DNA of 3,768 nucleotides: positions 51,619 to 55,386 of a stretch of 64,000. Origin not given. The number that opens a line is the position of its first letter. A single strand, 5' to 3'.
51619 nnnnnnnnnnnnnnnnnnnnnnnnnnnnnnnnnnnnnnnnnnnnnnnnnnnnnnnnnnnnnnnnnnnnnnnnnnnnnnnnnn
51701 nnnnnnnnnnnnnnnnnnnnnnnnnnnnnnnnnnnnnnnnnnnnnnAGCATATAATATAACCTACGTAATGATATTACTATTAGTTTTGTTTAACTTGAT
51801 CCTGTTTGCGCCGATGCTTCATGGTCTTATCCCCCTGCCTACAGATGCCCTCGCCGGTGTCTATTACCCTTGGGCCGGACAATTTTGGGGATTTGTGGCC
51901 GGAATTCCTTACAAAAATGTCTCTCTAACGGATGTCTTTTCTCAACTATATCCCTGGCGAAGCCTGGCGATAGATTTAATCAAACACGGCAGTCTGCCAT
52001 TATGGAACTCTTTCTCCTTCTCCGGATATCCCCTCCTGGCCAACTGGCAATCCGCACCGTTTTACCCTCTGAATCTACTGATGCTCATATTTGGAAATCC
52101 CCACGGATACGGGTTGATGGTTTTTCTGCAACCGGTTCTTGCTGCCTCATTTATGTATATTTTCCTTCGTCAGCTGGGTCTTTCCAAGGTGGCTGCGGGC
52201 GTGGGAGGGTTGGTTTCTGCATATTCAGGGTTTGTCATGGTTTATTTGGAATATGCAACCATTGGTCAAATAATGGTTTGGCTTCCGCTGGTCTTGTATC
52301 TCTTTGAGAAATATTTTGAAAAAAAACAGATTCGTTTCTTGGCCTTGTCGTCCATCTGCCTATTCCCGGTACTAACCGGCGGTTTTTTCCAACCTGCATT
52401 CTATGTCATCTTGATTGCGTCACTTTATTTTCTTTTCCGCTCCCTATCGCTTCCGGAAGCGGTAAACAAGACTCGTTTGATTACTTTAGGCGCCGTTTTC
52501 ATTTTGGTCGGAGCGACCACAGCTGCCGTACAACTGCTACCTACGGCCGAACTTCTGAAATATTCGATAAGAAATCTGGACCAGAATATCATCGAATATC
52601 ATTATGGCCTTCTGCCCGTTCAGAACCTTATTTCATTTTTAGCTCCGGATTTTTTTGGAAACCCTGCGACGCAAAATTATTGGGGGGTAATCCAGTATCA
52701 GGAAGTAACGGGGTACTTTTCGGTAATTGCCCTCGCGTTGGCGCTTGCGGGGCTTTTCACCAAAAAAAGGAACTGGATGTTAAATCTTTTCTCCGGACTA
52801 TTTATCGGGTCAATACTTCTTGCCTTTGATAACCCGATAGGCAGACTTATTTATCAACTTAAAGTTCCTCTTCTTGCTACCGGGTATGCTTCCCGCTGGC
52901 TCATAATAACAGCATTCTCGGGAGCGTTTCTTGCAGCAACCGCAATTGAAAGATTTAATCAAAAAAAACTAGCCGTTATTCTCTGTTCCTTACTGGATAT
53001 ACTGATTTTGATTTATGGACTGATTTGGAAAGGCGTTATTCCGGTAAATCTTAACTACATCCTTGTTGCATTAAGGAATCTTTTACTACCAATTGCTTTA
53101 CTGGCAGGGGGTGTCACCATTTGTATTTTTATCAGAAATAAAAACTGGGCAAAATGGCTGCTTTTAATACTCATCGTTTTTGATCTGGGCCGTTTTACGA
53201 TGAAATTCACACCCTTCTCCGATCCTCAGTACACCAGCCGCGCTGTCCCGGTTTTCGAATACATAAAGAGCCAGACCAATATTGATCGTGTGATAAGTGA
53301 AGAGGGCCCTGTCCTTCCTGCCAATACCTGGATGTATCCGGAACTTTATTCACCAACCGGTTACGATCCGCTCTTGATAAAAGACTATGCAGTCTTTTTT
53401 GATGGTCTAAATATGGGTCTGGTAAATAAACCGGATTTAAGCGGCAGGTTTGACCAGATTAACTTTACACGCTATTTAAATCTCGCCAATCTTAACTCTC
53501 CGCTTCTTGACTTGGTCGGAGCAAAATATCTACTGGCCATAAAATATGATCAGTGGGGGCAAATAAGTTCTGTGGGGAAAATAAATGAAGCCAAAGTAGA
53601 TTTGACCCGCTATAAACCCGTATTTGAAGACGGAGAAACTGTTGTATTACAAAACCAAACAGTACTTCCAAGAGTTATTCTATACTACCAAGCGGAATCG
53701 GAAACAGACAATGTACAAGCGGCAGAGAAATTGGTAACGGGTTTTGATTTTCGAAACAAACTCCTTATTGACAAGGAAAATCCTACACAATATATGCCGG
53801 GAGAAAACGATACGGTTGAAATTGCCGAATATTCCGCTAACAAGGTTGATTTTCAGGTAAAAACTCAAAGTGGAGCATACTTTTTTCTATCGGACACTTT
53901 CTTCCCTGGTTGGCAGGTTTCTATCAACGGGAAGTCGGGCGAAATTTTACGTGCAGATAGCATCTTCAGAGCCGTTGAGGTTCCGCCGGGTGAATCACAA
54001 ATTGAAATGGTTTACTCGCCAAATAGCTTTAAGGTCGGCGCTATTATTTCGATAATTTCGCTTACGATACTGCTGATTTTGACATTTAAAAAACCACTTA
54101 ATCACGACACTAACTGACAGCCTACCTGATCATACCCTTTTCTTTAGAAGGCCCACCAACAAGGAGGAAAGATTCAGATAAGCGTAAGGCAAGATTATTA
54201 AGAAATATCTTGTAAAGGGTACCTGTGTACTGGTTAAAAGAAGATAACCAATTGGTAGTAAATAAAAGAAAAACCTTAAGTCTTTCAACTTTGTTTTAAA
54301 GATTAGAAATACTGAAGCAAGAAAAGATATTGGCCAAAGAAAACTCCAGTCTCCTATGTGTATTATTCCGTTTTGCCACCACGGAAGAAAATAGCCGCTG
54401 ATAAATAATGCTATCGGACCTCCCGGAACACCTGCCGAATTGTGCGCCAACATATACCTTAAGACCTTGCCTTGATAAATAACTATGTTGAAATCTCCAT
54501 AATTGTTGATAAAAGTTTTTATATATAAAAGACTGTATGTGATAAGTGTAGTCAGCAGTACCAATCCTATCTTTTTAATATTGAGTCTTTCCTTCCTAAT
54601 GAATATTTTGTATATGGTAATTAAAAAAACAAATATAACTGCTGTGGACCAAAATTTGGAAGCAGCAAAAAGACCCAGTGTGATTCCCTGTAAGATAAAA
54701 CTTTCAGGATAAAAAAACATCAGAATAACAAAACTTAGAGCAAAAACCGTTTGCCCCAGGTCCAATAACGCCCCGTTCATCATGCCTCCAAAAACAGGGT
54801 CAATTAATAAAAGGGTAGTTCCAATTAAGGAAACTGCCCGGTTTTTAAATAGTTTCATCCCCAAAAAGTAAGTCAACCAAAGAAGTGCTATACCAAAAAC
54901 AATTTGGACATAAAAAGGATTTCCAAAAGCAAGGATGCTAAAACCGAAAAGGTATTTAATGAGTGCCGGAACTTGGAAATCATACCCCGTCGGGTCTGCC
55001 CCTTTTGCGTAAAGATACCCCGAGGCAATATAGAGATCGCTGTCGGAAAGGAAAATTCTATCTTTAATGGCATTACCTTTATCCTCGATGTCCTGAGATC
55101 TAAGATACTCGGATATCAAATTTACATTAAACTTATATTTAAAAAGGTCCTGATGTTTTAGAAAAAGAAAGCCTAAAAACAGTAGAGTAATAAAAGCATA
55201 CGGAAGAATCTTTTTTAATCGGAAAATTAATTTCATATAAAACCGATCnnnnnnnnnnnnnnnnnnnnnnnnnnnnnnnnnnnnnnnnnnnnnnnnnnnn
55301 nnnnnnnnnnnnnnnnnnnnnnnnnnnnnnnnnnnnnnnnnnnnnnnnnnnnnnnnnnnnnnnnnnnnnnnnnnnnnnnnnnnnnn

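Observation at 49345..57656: Repeated GT2 (GtrB-like) + GT-C pairings around a YfhO-like gene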

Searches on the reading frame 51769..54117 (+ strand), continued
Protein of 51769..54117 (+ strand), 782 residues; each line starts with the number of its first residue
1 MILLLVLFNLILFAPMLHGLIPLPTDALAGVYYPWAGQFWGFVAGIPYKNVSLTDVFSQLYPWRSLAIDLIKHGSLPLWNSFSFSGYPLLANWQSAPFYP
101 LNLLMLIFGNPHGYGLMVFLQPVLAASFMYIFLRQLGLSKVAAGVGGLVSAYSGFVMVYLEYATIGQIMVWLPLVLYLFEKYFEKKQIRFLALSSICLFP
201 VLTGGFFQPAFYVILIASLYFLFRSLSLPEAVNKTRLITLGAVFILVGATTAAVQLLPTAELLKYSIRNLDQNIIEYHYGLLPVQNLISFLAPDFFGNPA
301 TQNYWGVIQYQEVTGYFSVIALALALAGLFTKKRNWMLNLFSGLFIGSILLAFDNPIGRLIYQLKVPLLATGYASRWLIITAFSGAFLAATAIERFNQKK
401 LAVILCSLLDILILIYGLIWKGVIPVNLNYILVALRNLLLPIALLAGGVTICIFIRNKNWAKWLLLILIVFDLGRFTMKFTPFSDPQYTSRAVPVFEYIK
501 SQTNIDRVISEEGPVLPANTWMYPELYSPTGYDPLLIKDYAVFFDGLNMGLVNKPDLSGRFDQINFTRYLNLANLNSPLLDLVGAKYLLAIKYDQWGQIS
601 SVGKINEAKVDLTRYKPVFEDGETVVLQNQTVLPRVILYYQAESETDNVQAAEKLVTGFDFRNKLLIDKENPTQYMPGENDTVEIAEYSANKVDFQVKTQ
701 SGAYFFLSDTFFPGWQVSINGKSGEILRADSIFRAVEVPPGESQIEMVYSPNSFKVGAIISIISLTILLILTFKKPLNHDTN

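Call 60: find_encoding_contigs(protein=P0198, flank=5000, max_places=1)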
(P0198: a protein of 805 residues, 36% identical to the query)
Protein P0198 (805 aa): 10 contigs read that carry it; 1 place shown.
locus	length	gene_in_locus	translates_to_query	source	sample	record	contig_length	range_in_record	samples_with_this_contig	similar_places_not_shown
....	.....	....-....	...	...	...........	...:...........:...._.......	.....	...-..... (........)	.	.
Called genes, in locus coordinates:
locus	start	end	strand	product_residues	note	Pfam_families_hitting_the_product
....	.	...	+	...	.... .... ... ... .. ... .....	?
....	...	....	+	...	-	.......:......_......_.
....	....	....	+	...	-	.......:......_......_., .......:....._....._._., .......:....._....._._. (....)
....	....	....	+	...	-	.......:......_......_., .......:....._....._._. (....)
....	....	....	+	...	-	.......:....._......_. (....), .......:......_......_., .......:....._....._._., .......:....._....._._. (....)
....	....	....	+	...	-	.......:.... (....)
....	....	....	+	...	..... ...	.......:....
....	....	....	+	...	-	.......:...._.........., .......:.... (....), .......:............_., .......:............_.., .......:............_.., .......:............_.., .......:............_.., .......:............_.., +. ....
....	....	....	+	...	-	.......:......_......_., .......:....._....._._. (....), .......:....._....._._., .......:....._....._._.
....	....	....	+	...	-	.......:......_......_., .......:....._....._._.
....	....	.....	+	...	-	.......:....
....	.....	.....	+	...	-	-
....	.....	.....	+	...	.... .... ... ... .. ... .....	?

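Call 61: find_encoding_contigs(protein=P0224, flank=5000, max_places=1)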
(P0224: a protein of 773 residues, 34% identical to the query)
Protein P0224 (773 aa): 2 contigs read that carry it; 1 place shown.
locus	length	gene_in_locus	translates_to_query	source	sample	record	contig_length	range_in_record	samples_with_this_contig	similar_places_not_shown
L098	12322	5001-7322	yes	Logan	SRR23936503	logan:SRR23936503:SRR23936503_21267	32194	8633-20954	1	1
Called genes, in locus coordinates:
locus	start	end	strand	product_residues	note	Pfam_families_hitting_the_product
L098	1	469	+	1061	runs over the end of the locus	PF12979:DUF3863 (weak)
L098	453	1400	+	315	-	PF00535:Glycos_transf_2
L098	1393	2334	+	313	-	PF00535:Glycos_transf_2, PF13641:Glyco_tranf_2_3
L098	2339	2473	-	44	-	-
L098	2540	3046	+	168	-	PF01797:Y1_Tnp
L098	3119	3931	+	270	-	PF00535:Glycos_transf_2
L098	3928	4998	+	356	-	PF13439:Glyco_transf_4, PF00534:Glycos_transf_1, PF13692:Glyco_trans_1_4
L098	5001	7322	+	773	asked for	PF09586:YfhO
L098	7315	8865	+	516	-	PF13231:PMT_2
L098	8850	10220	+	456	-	-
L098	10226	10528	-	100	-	-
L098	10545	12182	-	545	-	PF10131:PTPS_related (weak)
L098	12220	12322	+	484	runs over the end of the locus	PF13231:PMT_2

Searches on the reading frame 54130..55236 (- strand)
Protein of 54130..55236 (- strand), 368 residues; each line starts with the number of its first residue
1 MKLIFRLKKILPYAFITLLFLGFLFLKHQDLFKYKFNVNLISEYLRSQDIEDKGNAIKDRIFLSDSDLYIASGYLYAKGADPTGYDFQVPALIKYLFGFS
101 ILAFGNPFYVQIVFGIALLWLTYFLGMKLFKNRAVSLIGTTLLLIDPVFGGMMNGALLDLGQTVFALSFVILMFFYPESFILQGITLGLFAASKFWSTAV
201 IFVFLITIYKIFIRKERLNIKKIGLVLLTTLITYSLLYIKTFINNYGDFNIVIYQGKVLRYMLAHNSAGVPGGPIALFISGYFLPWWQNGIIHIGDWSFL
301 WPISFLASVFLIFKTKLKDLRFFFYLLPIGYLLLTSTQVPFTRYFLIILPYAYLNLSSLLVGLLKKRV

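Call 4: search_protein_families(library=pfam, proteins=[window:54130-55236:-], max_evalue=0.01)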
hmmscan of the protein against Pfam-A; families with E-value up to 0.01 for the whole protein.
window:54130-55236:- (368 aa): 0 families

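Call 5: search_protein_families(library=ncbifam, proteins=[window:54130-55236:-], max_evalue=0.01)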
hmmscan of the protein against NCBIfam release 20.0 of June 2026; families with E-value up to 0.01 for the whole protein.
window:54130-55236:- (368 aa): 0 families

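Call 8: search_protein_families(library=ncbifam, proteins=[window:54130-55236:-], max_evalue=0.001)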
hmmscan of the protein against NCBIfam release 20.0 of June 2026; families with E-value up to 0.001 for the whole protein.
window:54130-55236:- (368 aa): 0 families

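Call 29: search_protein_families(library=pfam, proteins=[window:54130-55236:-], max_evalue=5)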
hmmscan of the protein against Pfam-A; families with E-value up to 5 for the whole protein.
window:54130-55236:- (368 aa): 0 families
